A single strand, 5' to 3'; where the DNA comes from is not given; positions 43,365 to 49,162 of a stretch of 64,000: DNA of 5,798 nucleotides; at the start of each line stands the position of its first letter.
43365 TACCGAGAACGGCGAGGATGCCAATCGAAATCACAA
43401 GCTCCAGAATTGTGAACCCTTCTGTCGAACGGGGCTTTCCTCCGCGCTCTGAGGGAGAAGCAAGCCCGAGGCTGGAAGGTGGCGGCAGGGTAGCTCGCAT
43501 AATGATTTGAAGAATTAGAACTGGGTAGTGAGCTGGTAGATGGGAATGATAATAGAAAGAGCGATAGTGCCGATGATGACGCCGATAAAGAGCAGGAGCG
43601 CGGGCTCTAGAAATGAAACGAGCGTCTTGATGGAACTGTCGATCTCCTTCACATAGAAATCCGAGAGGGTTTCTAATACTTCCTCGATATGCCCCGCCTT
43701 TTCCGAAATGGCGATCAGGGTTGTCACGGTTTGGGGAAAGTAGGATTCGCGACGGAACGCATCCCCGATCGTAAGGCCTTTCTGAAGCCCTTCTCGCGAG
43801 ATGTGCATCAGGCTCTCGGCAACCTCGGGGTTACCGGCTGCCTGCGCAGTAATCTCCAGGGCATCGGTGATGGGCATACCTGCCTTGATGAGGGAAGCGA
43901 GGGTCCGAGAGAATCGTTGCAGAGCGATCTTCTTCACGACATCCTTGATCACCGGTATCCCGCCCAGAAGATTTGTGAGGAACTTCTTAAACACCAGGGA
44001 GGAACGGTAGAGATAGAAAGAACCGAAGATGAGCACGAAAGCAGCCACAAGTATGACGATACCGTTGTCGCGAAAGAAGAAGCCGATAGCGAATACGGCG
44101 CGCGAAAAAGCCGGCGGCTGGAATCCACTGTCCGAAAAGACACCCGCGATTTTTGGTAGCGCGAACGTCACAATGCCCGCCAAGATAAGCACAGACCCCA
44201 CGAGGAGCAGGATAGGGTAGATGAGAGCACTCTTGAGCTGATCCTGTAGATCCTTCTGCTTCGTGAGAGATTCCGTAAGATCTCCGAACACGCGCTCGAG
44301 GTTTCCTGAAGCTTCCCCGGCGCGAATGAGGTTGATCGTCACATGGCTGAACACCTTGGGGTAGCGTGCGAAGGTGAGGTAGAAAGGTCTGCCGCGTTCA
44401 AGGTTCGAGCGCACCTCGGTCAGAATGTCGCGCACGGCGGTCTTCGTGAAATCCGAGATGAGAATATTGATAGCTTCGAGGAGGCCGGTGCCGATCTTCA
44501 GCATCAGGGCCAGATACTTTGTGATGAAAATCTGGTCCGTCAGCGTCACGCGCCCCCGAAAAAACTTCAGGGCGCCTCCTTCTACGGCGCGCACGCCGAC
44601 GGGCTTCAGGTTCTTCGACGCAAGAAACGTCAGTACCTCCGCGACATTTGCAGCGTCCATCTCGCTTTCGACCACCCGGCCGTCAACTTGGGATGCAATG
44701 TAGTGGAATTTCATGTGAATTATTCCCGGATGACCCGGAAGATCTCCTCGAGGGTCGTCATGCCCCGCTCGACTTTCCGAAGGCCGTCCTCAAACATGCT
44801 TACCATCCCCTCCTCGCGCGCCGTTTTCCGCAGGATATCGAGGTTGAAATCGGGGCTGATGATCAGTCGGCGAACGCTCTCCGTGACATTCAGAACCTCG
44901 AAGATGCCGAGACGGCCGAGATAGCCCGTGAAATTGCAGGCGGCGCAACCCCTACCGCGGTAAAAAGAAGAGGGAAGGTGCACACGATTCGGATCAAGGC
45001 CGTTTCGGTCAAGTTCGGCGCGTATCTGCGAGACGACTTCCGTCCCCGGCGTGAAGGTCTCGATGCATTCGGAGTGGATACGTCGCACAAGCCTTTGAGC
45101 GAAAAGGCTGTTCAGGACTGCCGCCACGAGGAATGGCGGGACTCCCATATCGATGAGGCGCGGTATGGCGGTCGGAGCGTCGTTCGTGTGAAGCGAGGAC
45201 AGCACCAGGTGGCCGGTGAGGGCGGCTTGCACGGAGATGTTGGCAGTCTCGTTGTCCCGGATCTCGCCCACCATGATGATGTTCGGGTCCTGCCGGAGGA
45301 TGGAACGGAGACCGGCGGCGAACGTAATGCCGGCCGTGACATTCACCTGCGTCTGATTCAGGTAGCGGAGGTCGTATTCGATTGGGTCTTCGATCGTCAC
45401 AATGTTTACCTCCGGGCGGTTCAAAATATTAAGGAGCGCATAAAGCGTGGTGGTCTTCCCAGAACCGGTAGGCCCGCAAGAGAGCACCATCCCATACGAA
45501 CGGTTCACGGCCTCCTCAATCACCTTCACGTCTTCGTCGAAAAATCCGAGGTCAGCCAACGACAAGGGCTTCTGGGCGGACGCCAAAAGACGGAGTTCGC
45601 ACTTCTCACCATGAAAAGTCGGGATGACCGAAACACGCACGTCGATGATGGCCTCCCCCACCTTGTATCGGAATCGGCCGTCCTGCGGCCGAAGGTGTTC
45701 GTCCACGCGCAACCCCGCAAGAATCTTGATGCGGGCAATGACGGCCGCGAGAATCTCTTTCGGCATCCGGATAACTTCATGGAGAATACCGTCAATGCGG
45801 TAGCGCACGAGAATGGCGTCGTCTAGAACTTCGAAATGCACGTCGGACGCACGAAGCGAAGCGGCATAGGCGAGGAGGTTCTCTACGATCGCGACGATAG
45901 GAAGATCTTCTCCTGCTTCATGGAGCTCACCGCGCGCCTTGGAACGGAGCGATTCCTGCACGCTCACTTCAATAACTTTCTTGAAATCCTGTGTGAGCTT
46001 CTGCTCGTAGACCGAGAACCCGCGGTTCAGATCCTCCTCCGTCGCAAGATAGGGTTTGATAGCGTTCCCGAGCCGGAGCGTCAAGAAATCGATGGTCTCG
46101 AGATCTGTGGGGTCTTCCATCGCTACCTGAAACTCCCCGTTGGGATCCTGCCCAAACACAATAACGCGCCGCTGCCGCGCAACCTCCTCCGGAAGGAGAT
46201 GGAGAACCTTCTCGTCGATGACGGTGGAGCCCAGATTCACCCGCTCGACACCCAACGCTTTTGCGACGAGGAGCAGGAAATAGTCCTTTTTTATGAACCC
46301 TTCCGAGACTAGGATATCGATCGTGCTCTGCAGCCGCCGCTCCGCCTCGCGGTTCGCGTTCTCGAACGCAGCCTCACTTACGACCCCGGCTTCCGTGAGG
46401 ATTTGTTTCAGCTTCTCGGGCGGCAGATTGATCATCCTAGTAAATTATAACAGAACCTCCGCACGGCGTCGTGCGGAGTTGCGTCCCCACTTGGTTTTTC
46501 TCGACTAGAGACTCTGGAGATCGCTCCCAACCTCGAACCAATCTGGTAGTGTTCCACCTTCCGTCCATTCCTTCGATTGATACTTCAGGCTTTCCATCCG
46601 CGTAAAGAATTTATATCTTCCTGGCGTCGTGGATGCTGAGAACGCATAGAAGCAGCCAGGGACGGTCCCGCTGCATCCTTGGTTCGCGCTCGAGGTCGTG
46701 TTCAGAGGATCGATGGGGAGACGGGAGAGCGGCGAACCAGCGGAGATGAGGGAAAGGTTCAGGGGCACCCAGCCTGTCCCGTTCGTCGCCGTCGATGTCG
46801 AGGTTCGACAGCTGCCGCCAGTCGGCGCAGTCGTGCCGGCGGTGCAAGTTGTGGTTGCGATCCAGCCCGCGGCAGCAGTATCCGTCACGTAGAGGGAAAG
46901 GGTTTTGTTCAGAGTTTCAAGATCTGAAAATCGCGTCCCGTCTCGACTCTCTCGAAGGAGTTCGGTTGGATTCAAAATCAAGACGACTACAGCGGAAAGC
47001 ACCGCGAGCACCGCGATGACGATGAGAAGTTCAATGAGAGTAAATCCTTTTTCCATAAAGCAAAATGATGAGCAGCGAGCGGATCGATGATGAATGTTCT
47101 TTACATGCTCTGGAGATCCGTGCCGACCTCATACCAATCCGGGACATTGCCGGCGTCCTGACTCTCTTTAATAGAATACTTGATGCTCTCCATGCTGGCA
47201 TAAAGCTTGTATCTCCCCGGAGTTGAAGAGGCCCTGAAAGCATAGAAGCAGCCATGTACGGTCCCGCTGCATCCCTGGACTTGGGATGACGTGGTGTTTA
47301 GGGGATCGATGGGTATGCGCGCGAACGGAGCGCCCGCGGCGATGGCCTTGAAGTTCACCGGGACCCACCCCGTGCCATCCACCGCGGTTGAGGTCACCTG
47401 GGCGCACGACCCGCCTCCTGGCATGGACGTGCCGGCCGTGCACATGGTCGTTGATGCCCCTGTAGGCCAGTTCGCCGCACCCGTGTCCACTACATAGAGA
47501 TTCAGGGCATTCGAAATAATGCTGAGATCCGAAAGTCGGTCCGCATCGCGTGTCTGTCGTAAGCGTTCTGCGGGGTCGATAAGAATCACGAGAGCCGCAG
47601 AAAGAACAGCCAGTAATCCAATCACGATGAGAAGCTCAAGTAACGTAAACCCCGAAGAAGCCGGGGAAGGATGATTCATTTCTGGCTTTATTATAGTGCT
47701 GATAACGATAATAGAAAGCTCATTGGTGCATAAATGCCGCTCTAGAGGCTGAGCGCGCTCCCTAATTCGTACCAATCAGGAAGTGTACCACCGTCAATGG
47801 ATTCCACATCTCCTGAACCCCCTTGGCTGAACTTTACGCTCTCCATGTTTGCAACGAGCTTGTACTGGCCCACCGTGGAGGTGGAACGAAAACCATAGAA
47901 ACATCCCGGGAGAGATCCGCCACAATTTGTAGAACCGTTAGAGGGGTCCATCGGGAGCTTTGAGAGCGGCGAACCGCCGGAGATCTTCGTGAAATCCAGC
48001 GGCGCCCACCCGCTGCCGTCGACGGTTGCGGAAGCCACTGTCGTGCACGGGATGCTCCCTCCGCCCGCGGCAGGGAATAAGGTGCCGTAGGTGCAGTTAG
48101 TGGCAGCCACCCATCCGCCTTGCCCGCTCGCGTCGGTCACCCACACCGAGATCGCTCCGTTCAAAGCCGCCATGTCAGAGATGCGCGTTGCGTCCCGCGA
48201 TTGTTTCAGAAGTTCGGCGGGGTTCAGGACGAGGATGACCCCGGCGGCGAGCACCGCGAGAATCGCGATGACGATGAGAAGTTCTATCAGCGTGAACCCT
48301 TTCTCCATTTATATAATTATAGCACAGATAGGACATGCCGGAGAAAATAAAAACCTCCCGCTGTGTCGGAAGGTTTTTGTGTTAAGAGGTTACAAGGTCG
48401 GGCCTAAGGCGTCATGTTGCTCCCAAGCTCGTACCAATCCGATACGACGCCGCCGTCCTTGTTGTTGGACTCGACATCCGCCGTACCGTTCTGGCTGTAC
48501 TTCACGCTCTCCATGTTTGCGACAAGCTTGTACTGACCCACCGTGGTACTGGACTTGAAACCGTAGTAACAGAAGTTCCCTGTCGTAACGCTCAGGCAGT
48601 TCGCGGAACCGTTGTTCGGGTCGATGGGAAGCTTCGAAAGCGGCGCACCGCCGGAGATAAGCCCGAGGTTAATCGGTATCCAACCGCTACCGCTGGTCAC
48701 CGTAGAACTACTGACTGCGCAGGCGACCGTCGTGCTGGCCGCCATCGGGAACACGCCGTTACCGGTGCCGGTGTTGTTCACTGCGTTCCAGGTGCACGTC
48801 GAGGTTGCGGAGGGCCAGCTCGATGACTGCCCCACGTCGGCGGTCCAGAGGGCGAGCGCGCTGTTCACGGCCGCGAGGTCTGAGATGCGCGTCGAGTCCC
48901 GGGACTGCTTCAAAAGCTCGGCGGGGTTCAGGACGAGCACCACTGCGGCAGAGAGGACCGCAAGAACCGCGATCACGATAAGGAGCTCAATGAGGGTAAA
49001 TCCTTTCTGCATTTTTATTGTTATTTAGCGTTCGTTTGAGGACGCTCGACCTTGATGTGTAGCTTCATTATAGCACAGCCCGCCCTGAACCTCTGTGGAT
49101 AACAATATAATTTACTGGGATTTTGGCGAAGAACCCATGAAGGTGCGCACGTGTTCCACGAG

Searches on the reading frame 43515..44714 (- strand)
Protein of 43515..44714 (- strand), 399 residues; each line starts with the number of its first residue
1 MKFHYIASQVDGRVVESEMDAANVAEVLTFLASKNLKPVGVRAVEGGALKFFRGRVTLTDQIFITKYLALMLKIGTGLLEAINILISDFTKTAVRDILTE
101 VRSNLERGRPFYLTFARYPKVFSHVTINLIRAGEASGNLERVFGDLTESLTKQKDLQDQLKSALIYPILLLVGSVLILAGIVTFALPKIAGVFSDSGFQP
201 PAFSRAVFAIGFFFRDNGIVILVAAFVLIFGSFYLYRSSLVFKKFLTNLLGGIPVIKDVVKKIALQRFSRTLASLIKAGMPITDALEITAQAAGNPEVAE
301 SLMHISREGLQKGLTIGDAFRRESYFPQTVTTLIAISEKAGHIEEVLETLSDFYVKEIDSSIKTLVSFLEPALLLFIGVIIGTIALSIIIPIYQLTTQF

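Call 3: search_protein_families(library=pfam, proteins=[window:43515-44714:-], max_evalue=0.01)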
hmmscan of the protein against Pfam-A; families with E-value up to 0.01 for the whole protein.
window:43515-44714:- (399 aa): 1 family
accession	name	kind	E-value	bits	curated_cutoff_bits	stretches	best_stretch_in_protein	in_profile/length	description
PF00482.28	T2SSF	-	2.7e-50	169.9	25.2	2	268-391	1-125/125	Type II secretion system (T2SS), protein F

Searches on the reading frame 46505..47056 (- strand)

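Call 6: search_protein_families(library=pfam, proteins=[window:46505-47056:-], max_evalue=0.001)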
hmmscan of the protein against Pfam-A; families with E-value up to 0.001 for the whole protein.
window:46505-47056:- (183 aa): 1 family
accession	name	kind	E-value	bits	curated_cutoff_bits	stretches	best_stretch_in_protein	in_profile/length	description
PF07963.17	N_methyl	-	3.4e-07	30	21.2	1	2-24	4-26/27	Prokaryotic N-terminal methylation motif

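Call 36: search_protein_families(library=ncbifam, proteins=[window:46505-47056:-], max_evalue=0.01)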
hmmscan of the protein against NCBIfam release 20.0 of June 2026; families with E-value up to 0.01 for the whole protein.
window:46505-47056:- (183 aa): 12 families
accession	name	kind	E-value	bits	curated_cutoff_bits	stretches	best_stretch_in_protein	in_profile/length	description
TIGR02532.1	IV_pilin_GFxxxE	domain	5.6e-08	32.3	16.3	1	3-24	2-23/24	prepilin-type N-terminal cleavage/methylation domain-containing protein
TIGR01710.1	typeII_sec_gspG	equivalog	2.4e-05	24.4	88.85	1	3-60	1-56/134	type II secretion system major pseudopilin GspG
TIGR01708.2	typeII_sec_gspH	equivalog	5.2e-05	23.3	80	1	2-29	1-28/169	type II secretion system minor pseudopilin GspH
NF007862.0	PRK10574.1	equivalog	0.00013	22.1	138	1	2-25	4-27/145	prepilin peptidase-dependent pilin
NF040982.1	ComGD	equivalog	0.0011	19.4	70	1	2-30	1-29/139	competence type IV pilus minor pilin ComGD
TIGR02596.1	TIGR02596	subfamily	0.0013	18.8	70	1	5-29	1-25/196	Verru_Chthon cassette protein D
NF041002.1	pilin_ComGF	equivalog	0.0015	18.8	80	1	2-40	1-39/139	competence type IV pilus minor pilin ComGF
TIGR01711.1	gspJ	equivalog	0.002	18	64.85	1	3-29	1-27/192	type II secretion system minor pseudopilin GspJ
NF041013.1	T4P_ComGE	equivalog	0.0025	17.9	49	1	3-27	4-28/83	competence type IV pilus minor pilin ComGE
TIGR02599.1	TIGR02599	subfamily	0.0034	16.7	256.5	1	4-31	1-28/361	Verru_Chthon cassette protein C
NF040999.1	pilin_ComGC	equivalog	0.0047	17.1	75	1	2-25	1-24/84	competence type IV pilus major pilin ComGC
NF041775.1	typeIV_PilA_Myxo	equivalog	0.0053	16.8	400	1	2-25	10-33/214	type IV pilin protein PilA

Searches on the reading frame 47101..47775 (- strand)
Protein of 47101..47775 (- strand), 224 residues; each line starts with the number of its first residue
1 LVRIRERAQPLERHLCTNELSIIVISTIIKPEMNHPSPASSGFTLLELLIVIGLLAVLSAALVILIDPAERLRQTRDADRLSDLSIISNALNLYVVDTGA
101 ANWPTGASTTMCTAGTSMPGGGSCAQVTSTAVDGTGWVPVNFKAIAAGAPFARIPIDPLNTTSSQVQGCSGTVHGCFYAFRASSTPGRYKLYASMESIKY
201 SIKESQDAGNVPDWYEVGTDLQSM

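Call 6: search_protein_families(library=pfam, proteins=[window:47101-47775:-], max_evalue=0.001)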
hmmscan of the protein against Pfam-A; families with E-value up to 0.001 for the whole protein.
window:47101-47775:- (224 aa): 1 family
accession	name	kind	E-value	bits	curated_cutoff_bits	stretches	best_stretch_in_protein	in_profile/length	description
PF07963.17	N_methyl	-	2.9e-06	27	21.2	1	40-62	4-26/27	Prokaryotic N-terminal methylation motif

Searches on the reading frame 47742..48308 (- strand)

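Call 6: search_protein_families(library=pfam, proteins=[window:47742-48308:-], max_evalue=0.001)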
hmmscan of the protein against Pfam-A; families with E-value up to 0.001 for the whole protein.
window:47742-48308:- (188 aa): 1 family
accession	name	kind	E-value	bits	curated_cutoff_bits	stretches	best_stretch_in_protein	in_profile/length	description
PF07963.17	N_methyl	-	3.6e-08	33.1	21.2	1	2-24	4-26/27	Prokaryotic N-terminal methylation motif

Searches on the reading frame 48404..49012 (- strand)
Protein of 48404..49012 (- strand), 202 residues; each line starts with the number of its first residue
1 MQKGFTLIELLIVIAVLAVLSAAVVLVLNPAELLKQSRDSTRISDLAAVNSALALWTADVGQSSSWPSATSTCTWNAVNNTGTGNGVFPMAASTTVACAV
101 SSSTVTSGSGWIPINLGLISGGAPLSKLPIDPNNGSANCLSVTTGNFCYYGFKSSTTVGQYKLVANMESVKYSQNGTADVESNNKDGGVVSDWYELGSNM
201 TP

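Call 6: search_protein_families(library=pfam, proteins=[window:48404-49012:-], max_evalue=0.001)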
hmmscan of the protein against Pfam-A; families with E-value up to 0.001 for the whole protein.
window:48404-49012:- (202 aa): 1 family
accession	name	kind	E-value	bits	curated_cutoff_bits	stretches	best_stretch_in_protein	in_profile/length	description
PF07963.17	N_methyl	-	2.6e-08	33.5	21.2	1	2-24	4-26/27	Prokaryotic N-terminal methylation motif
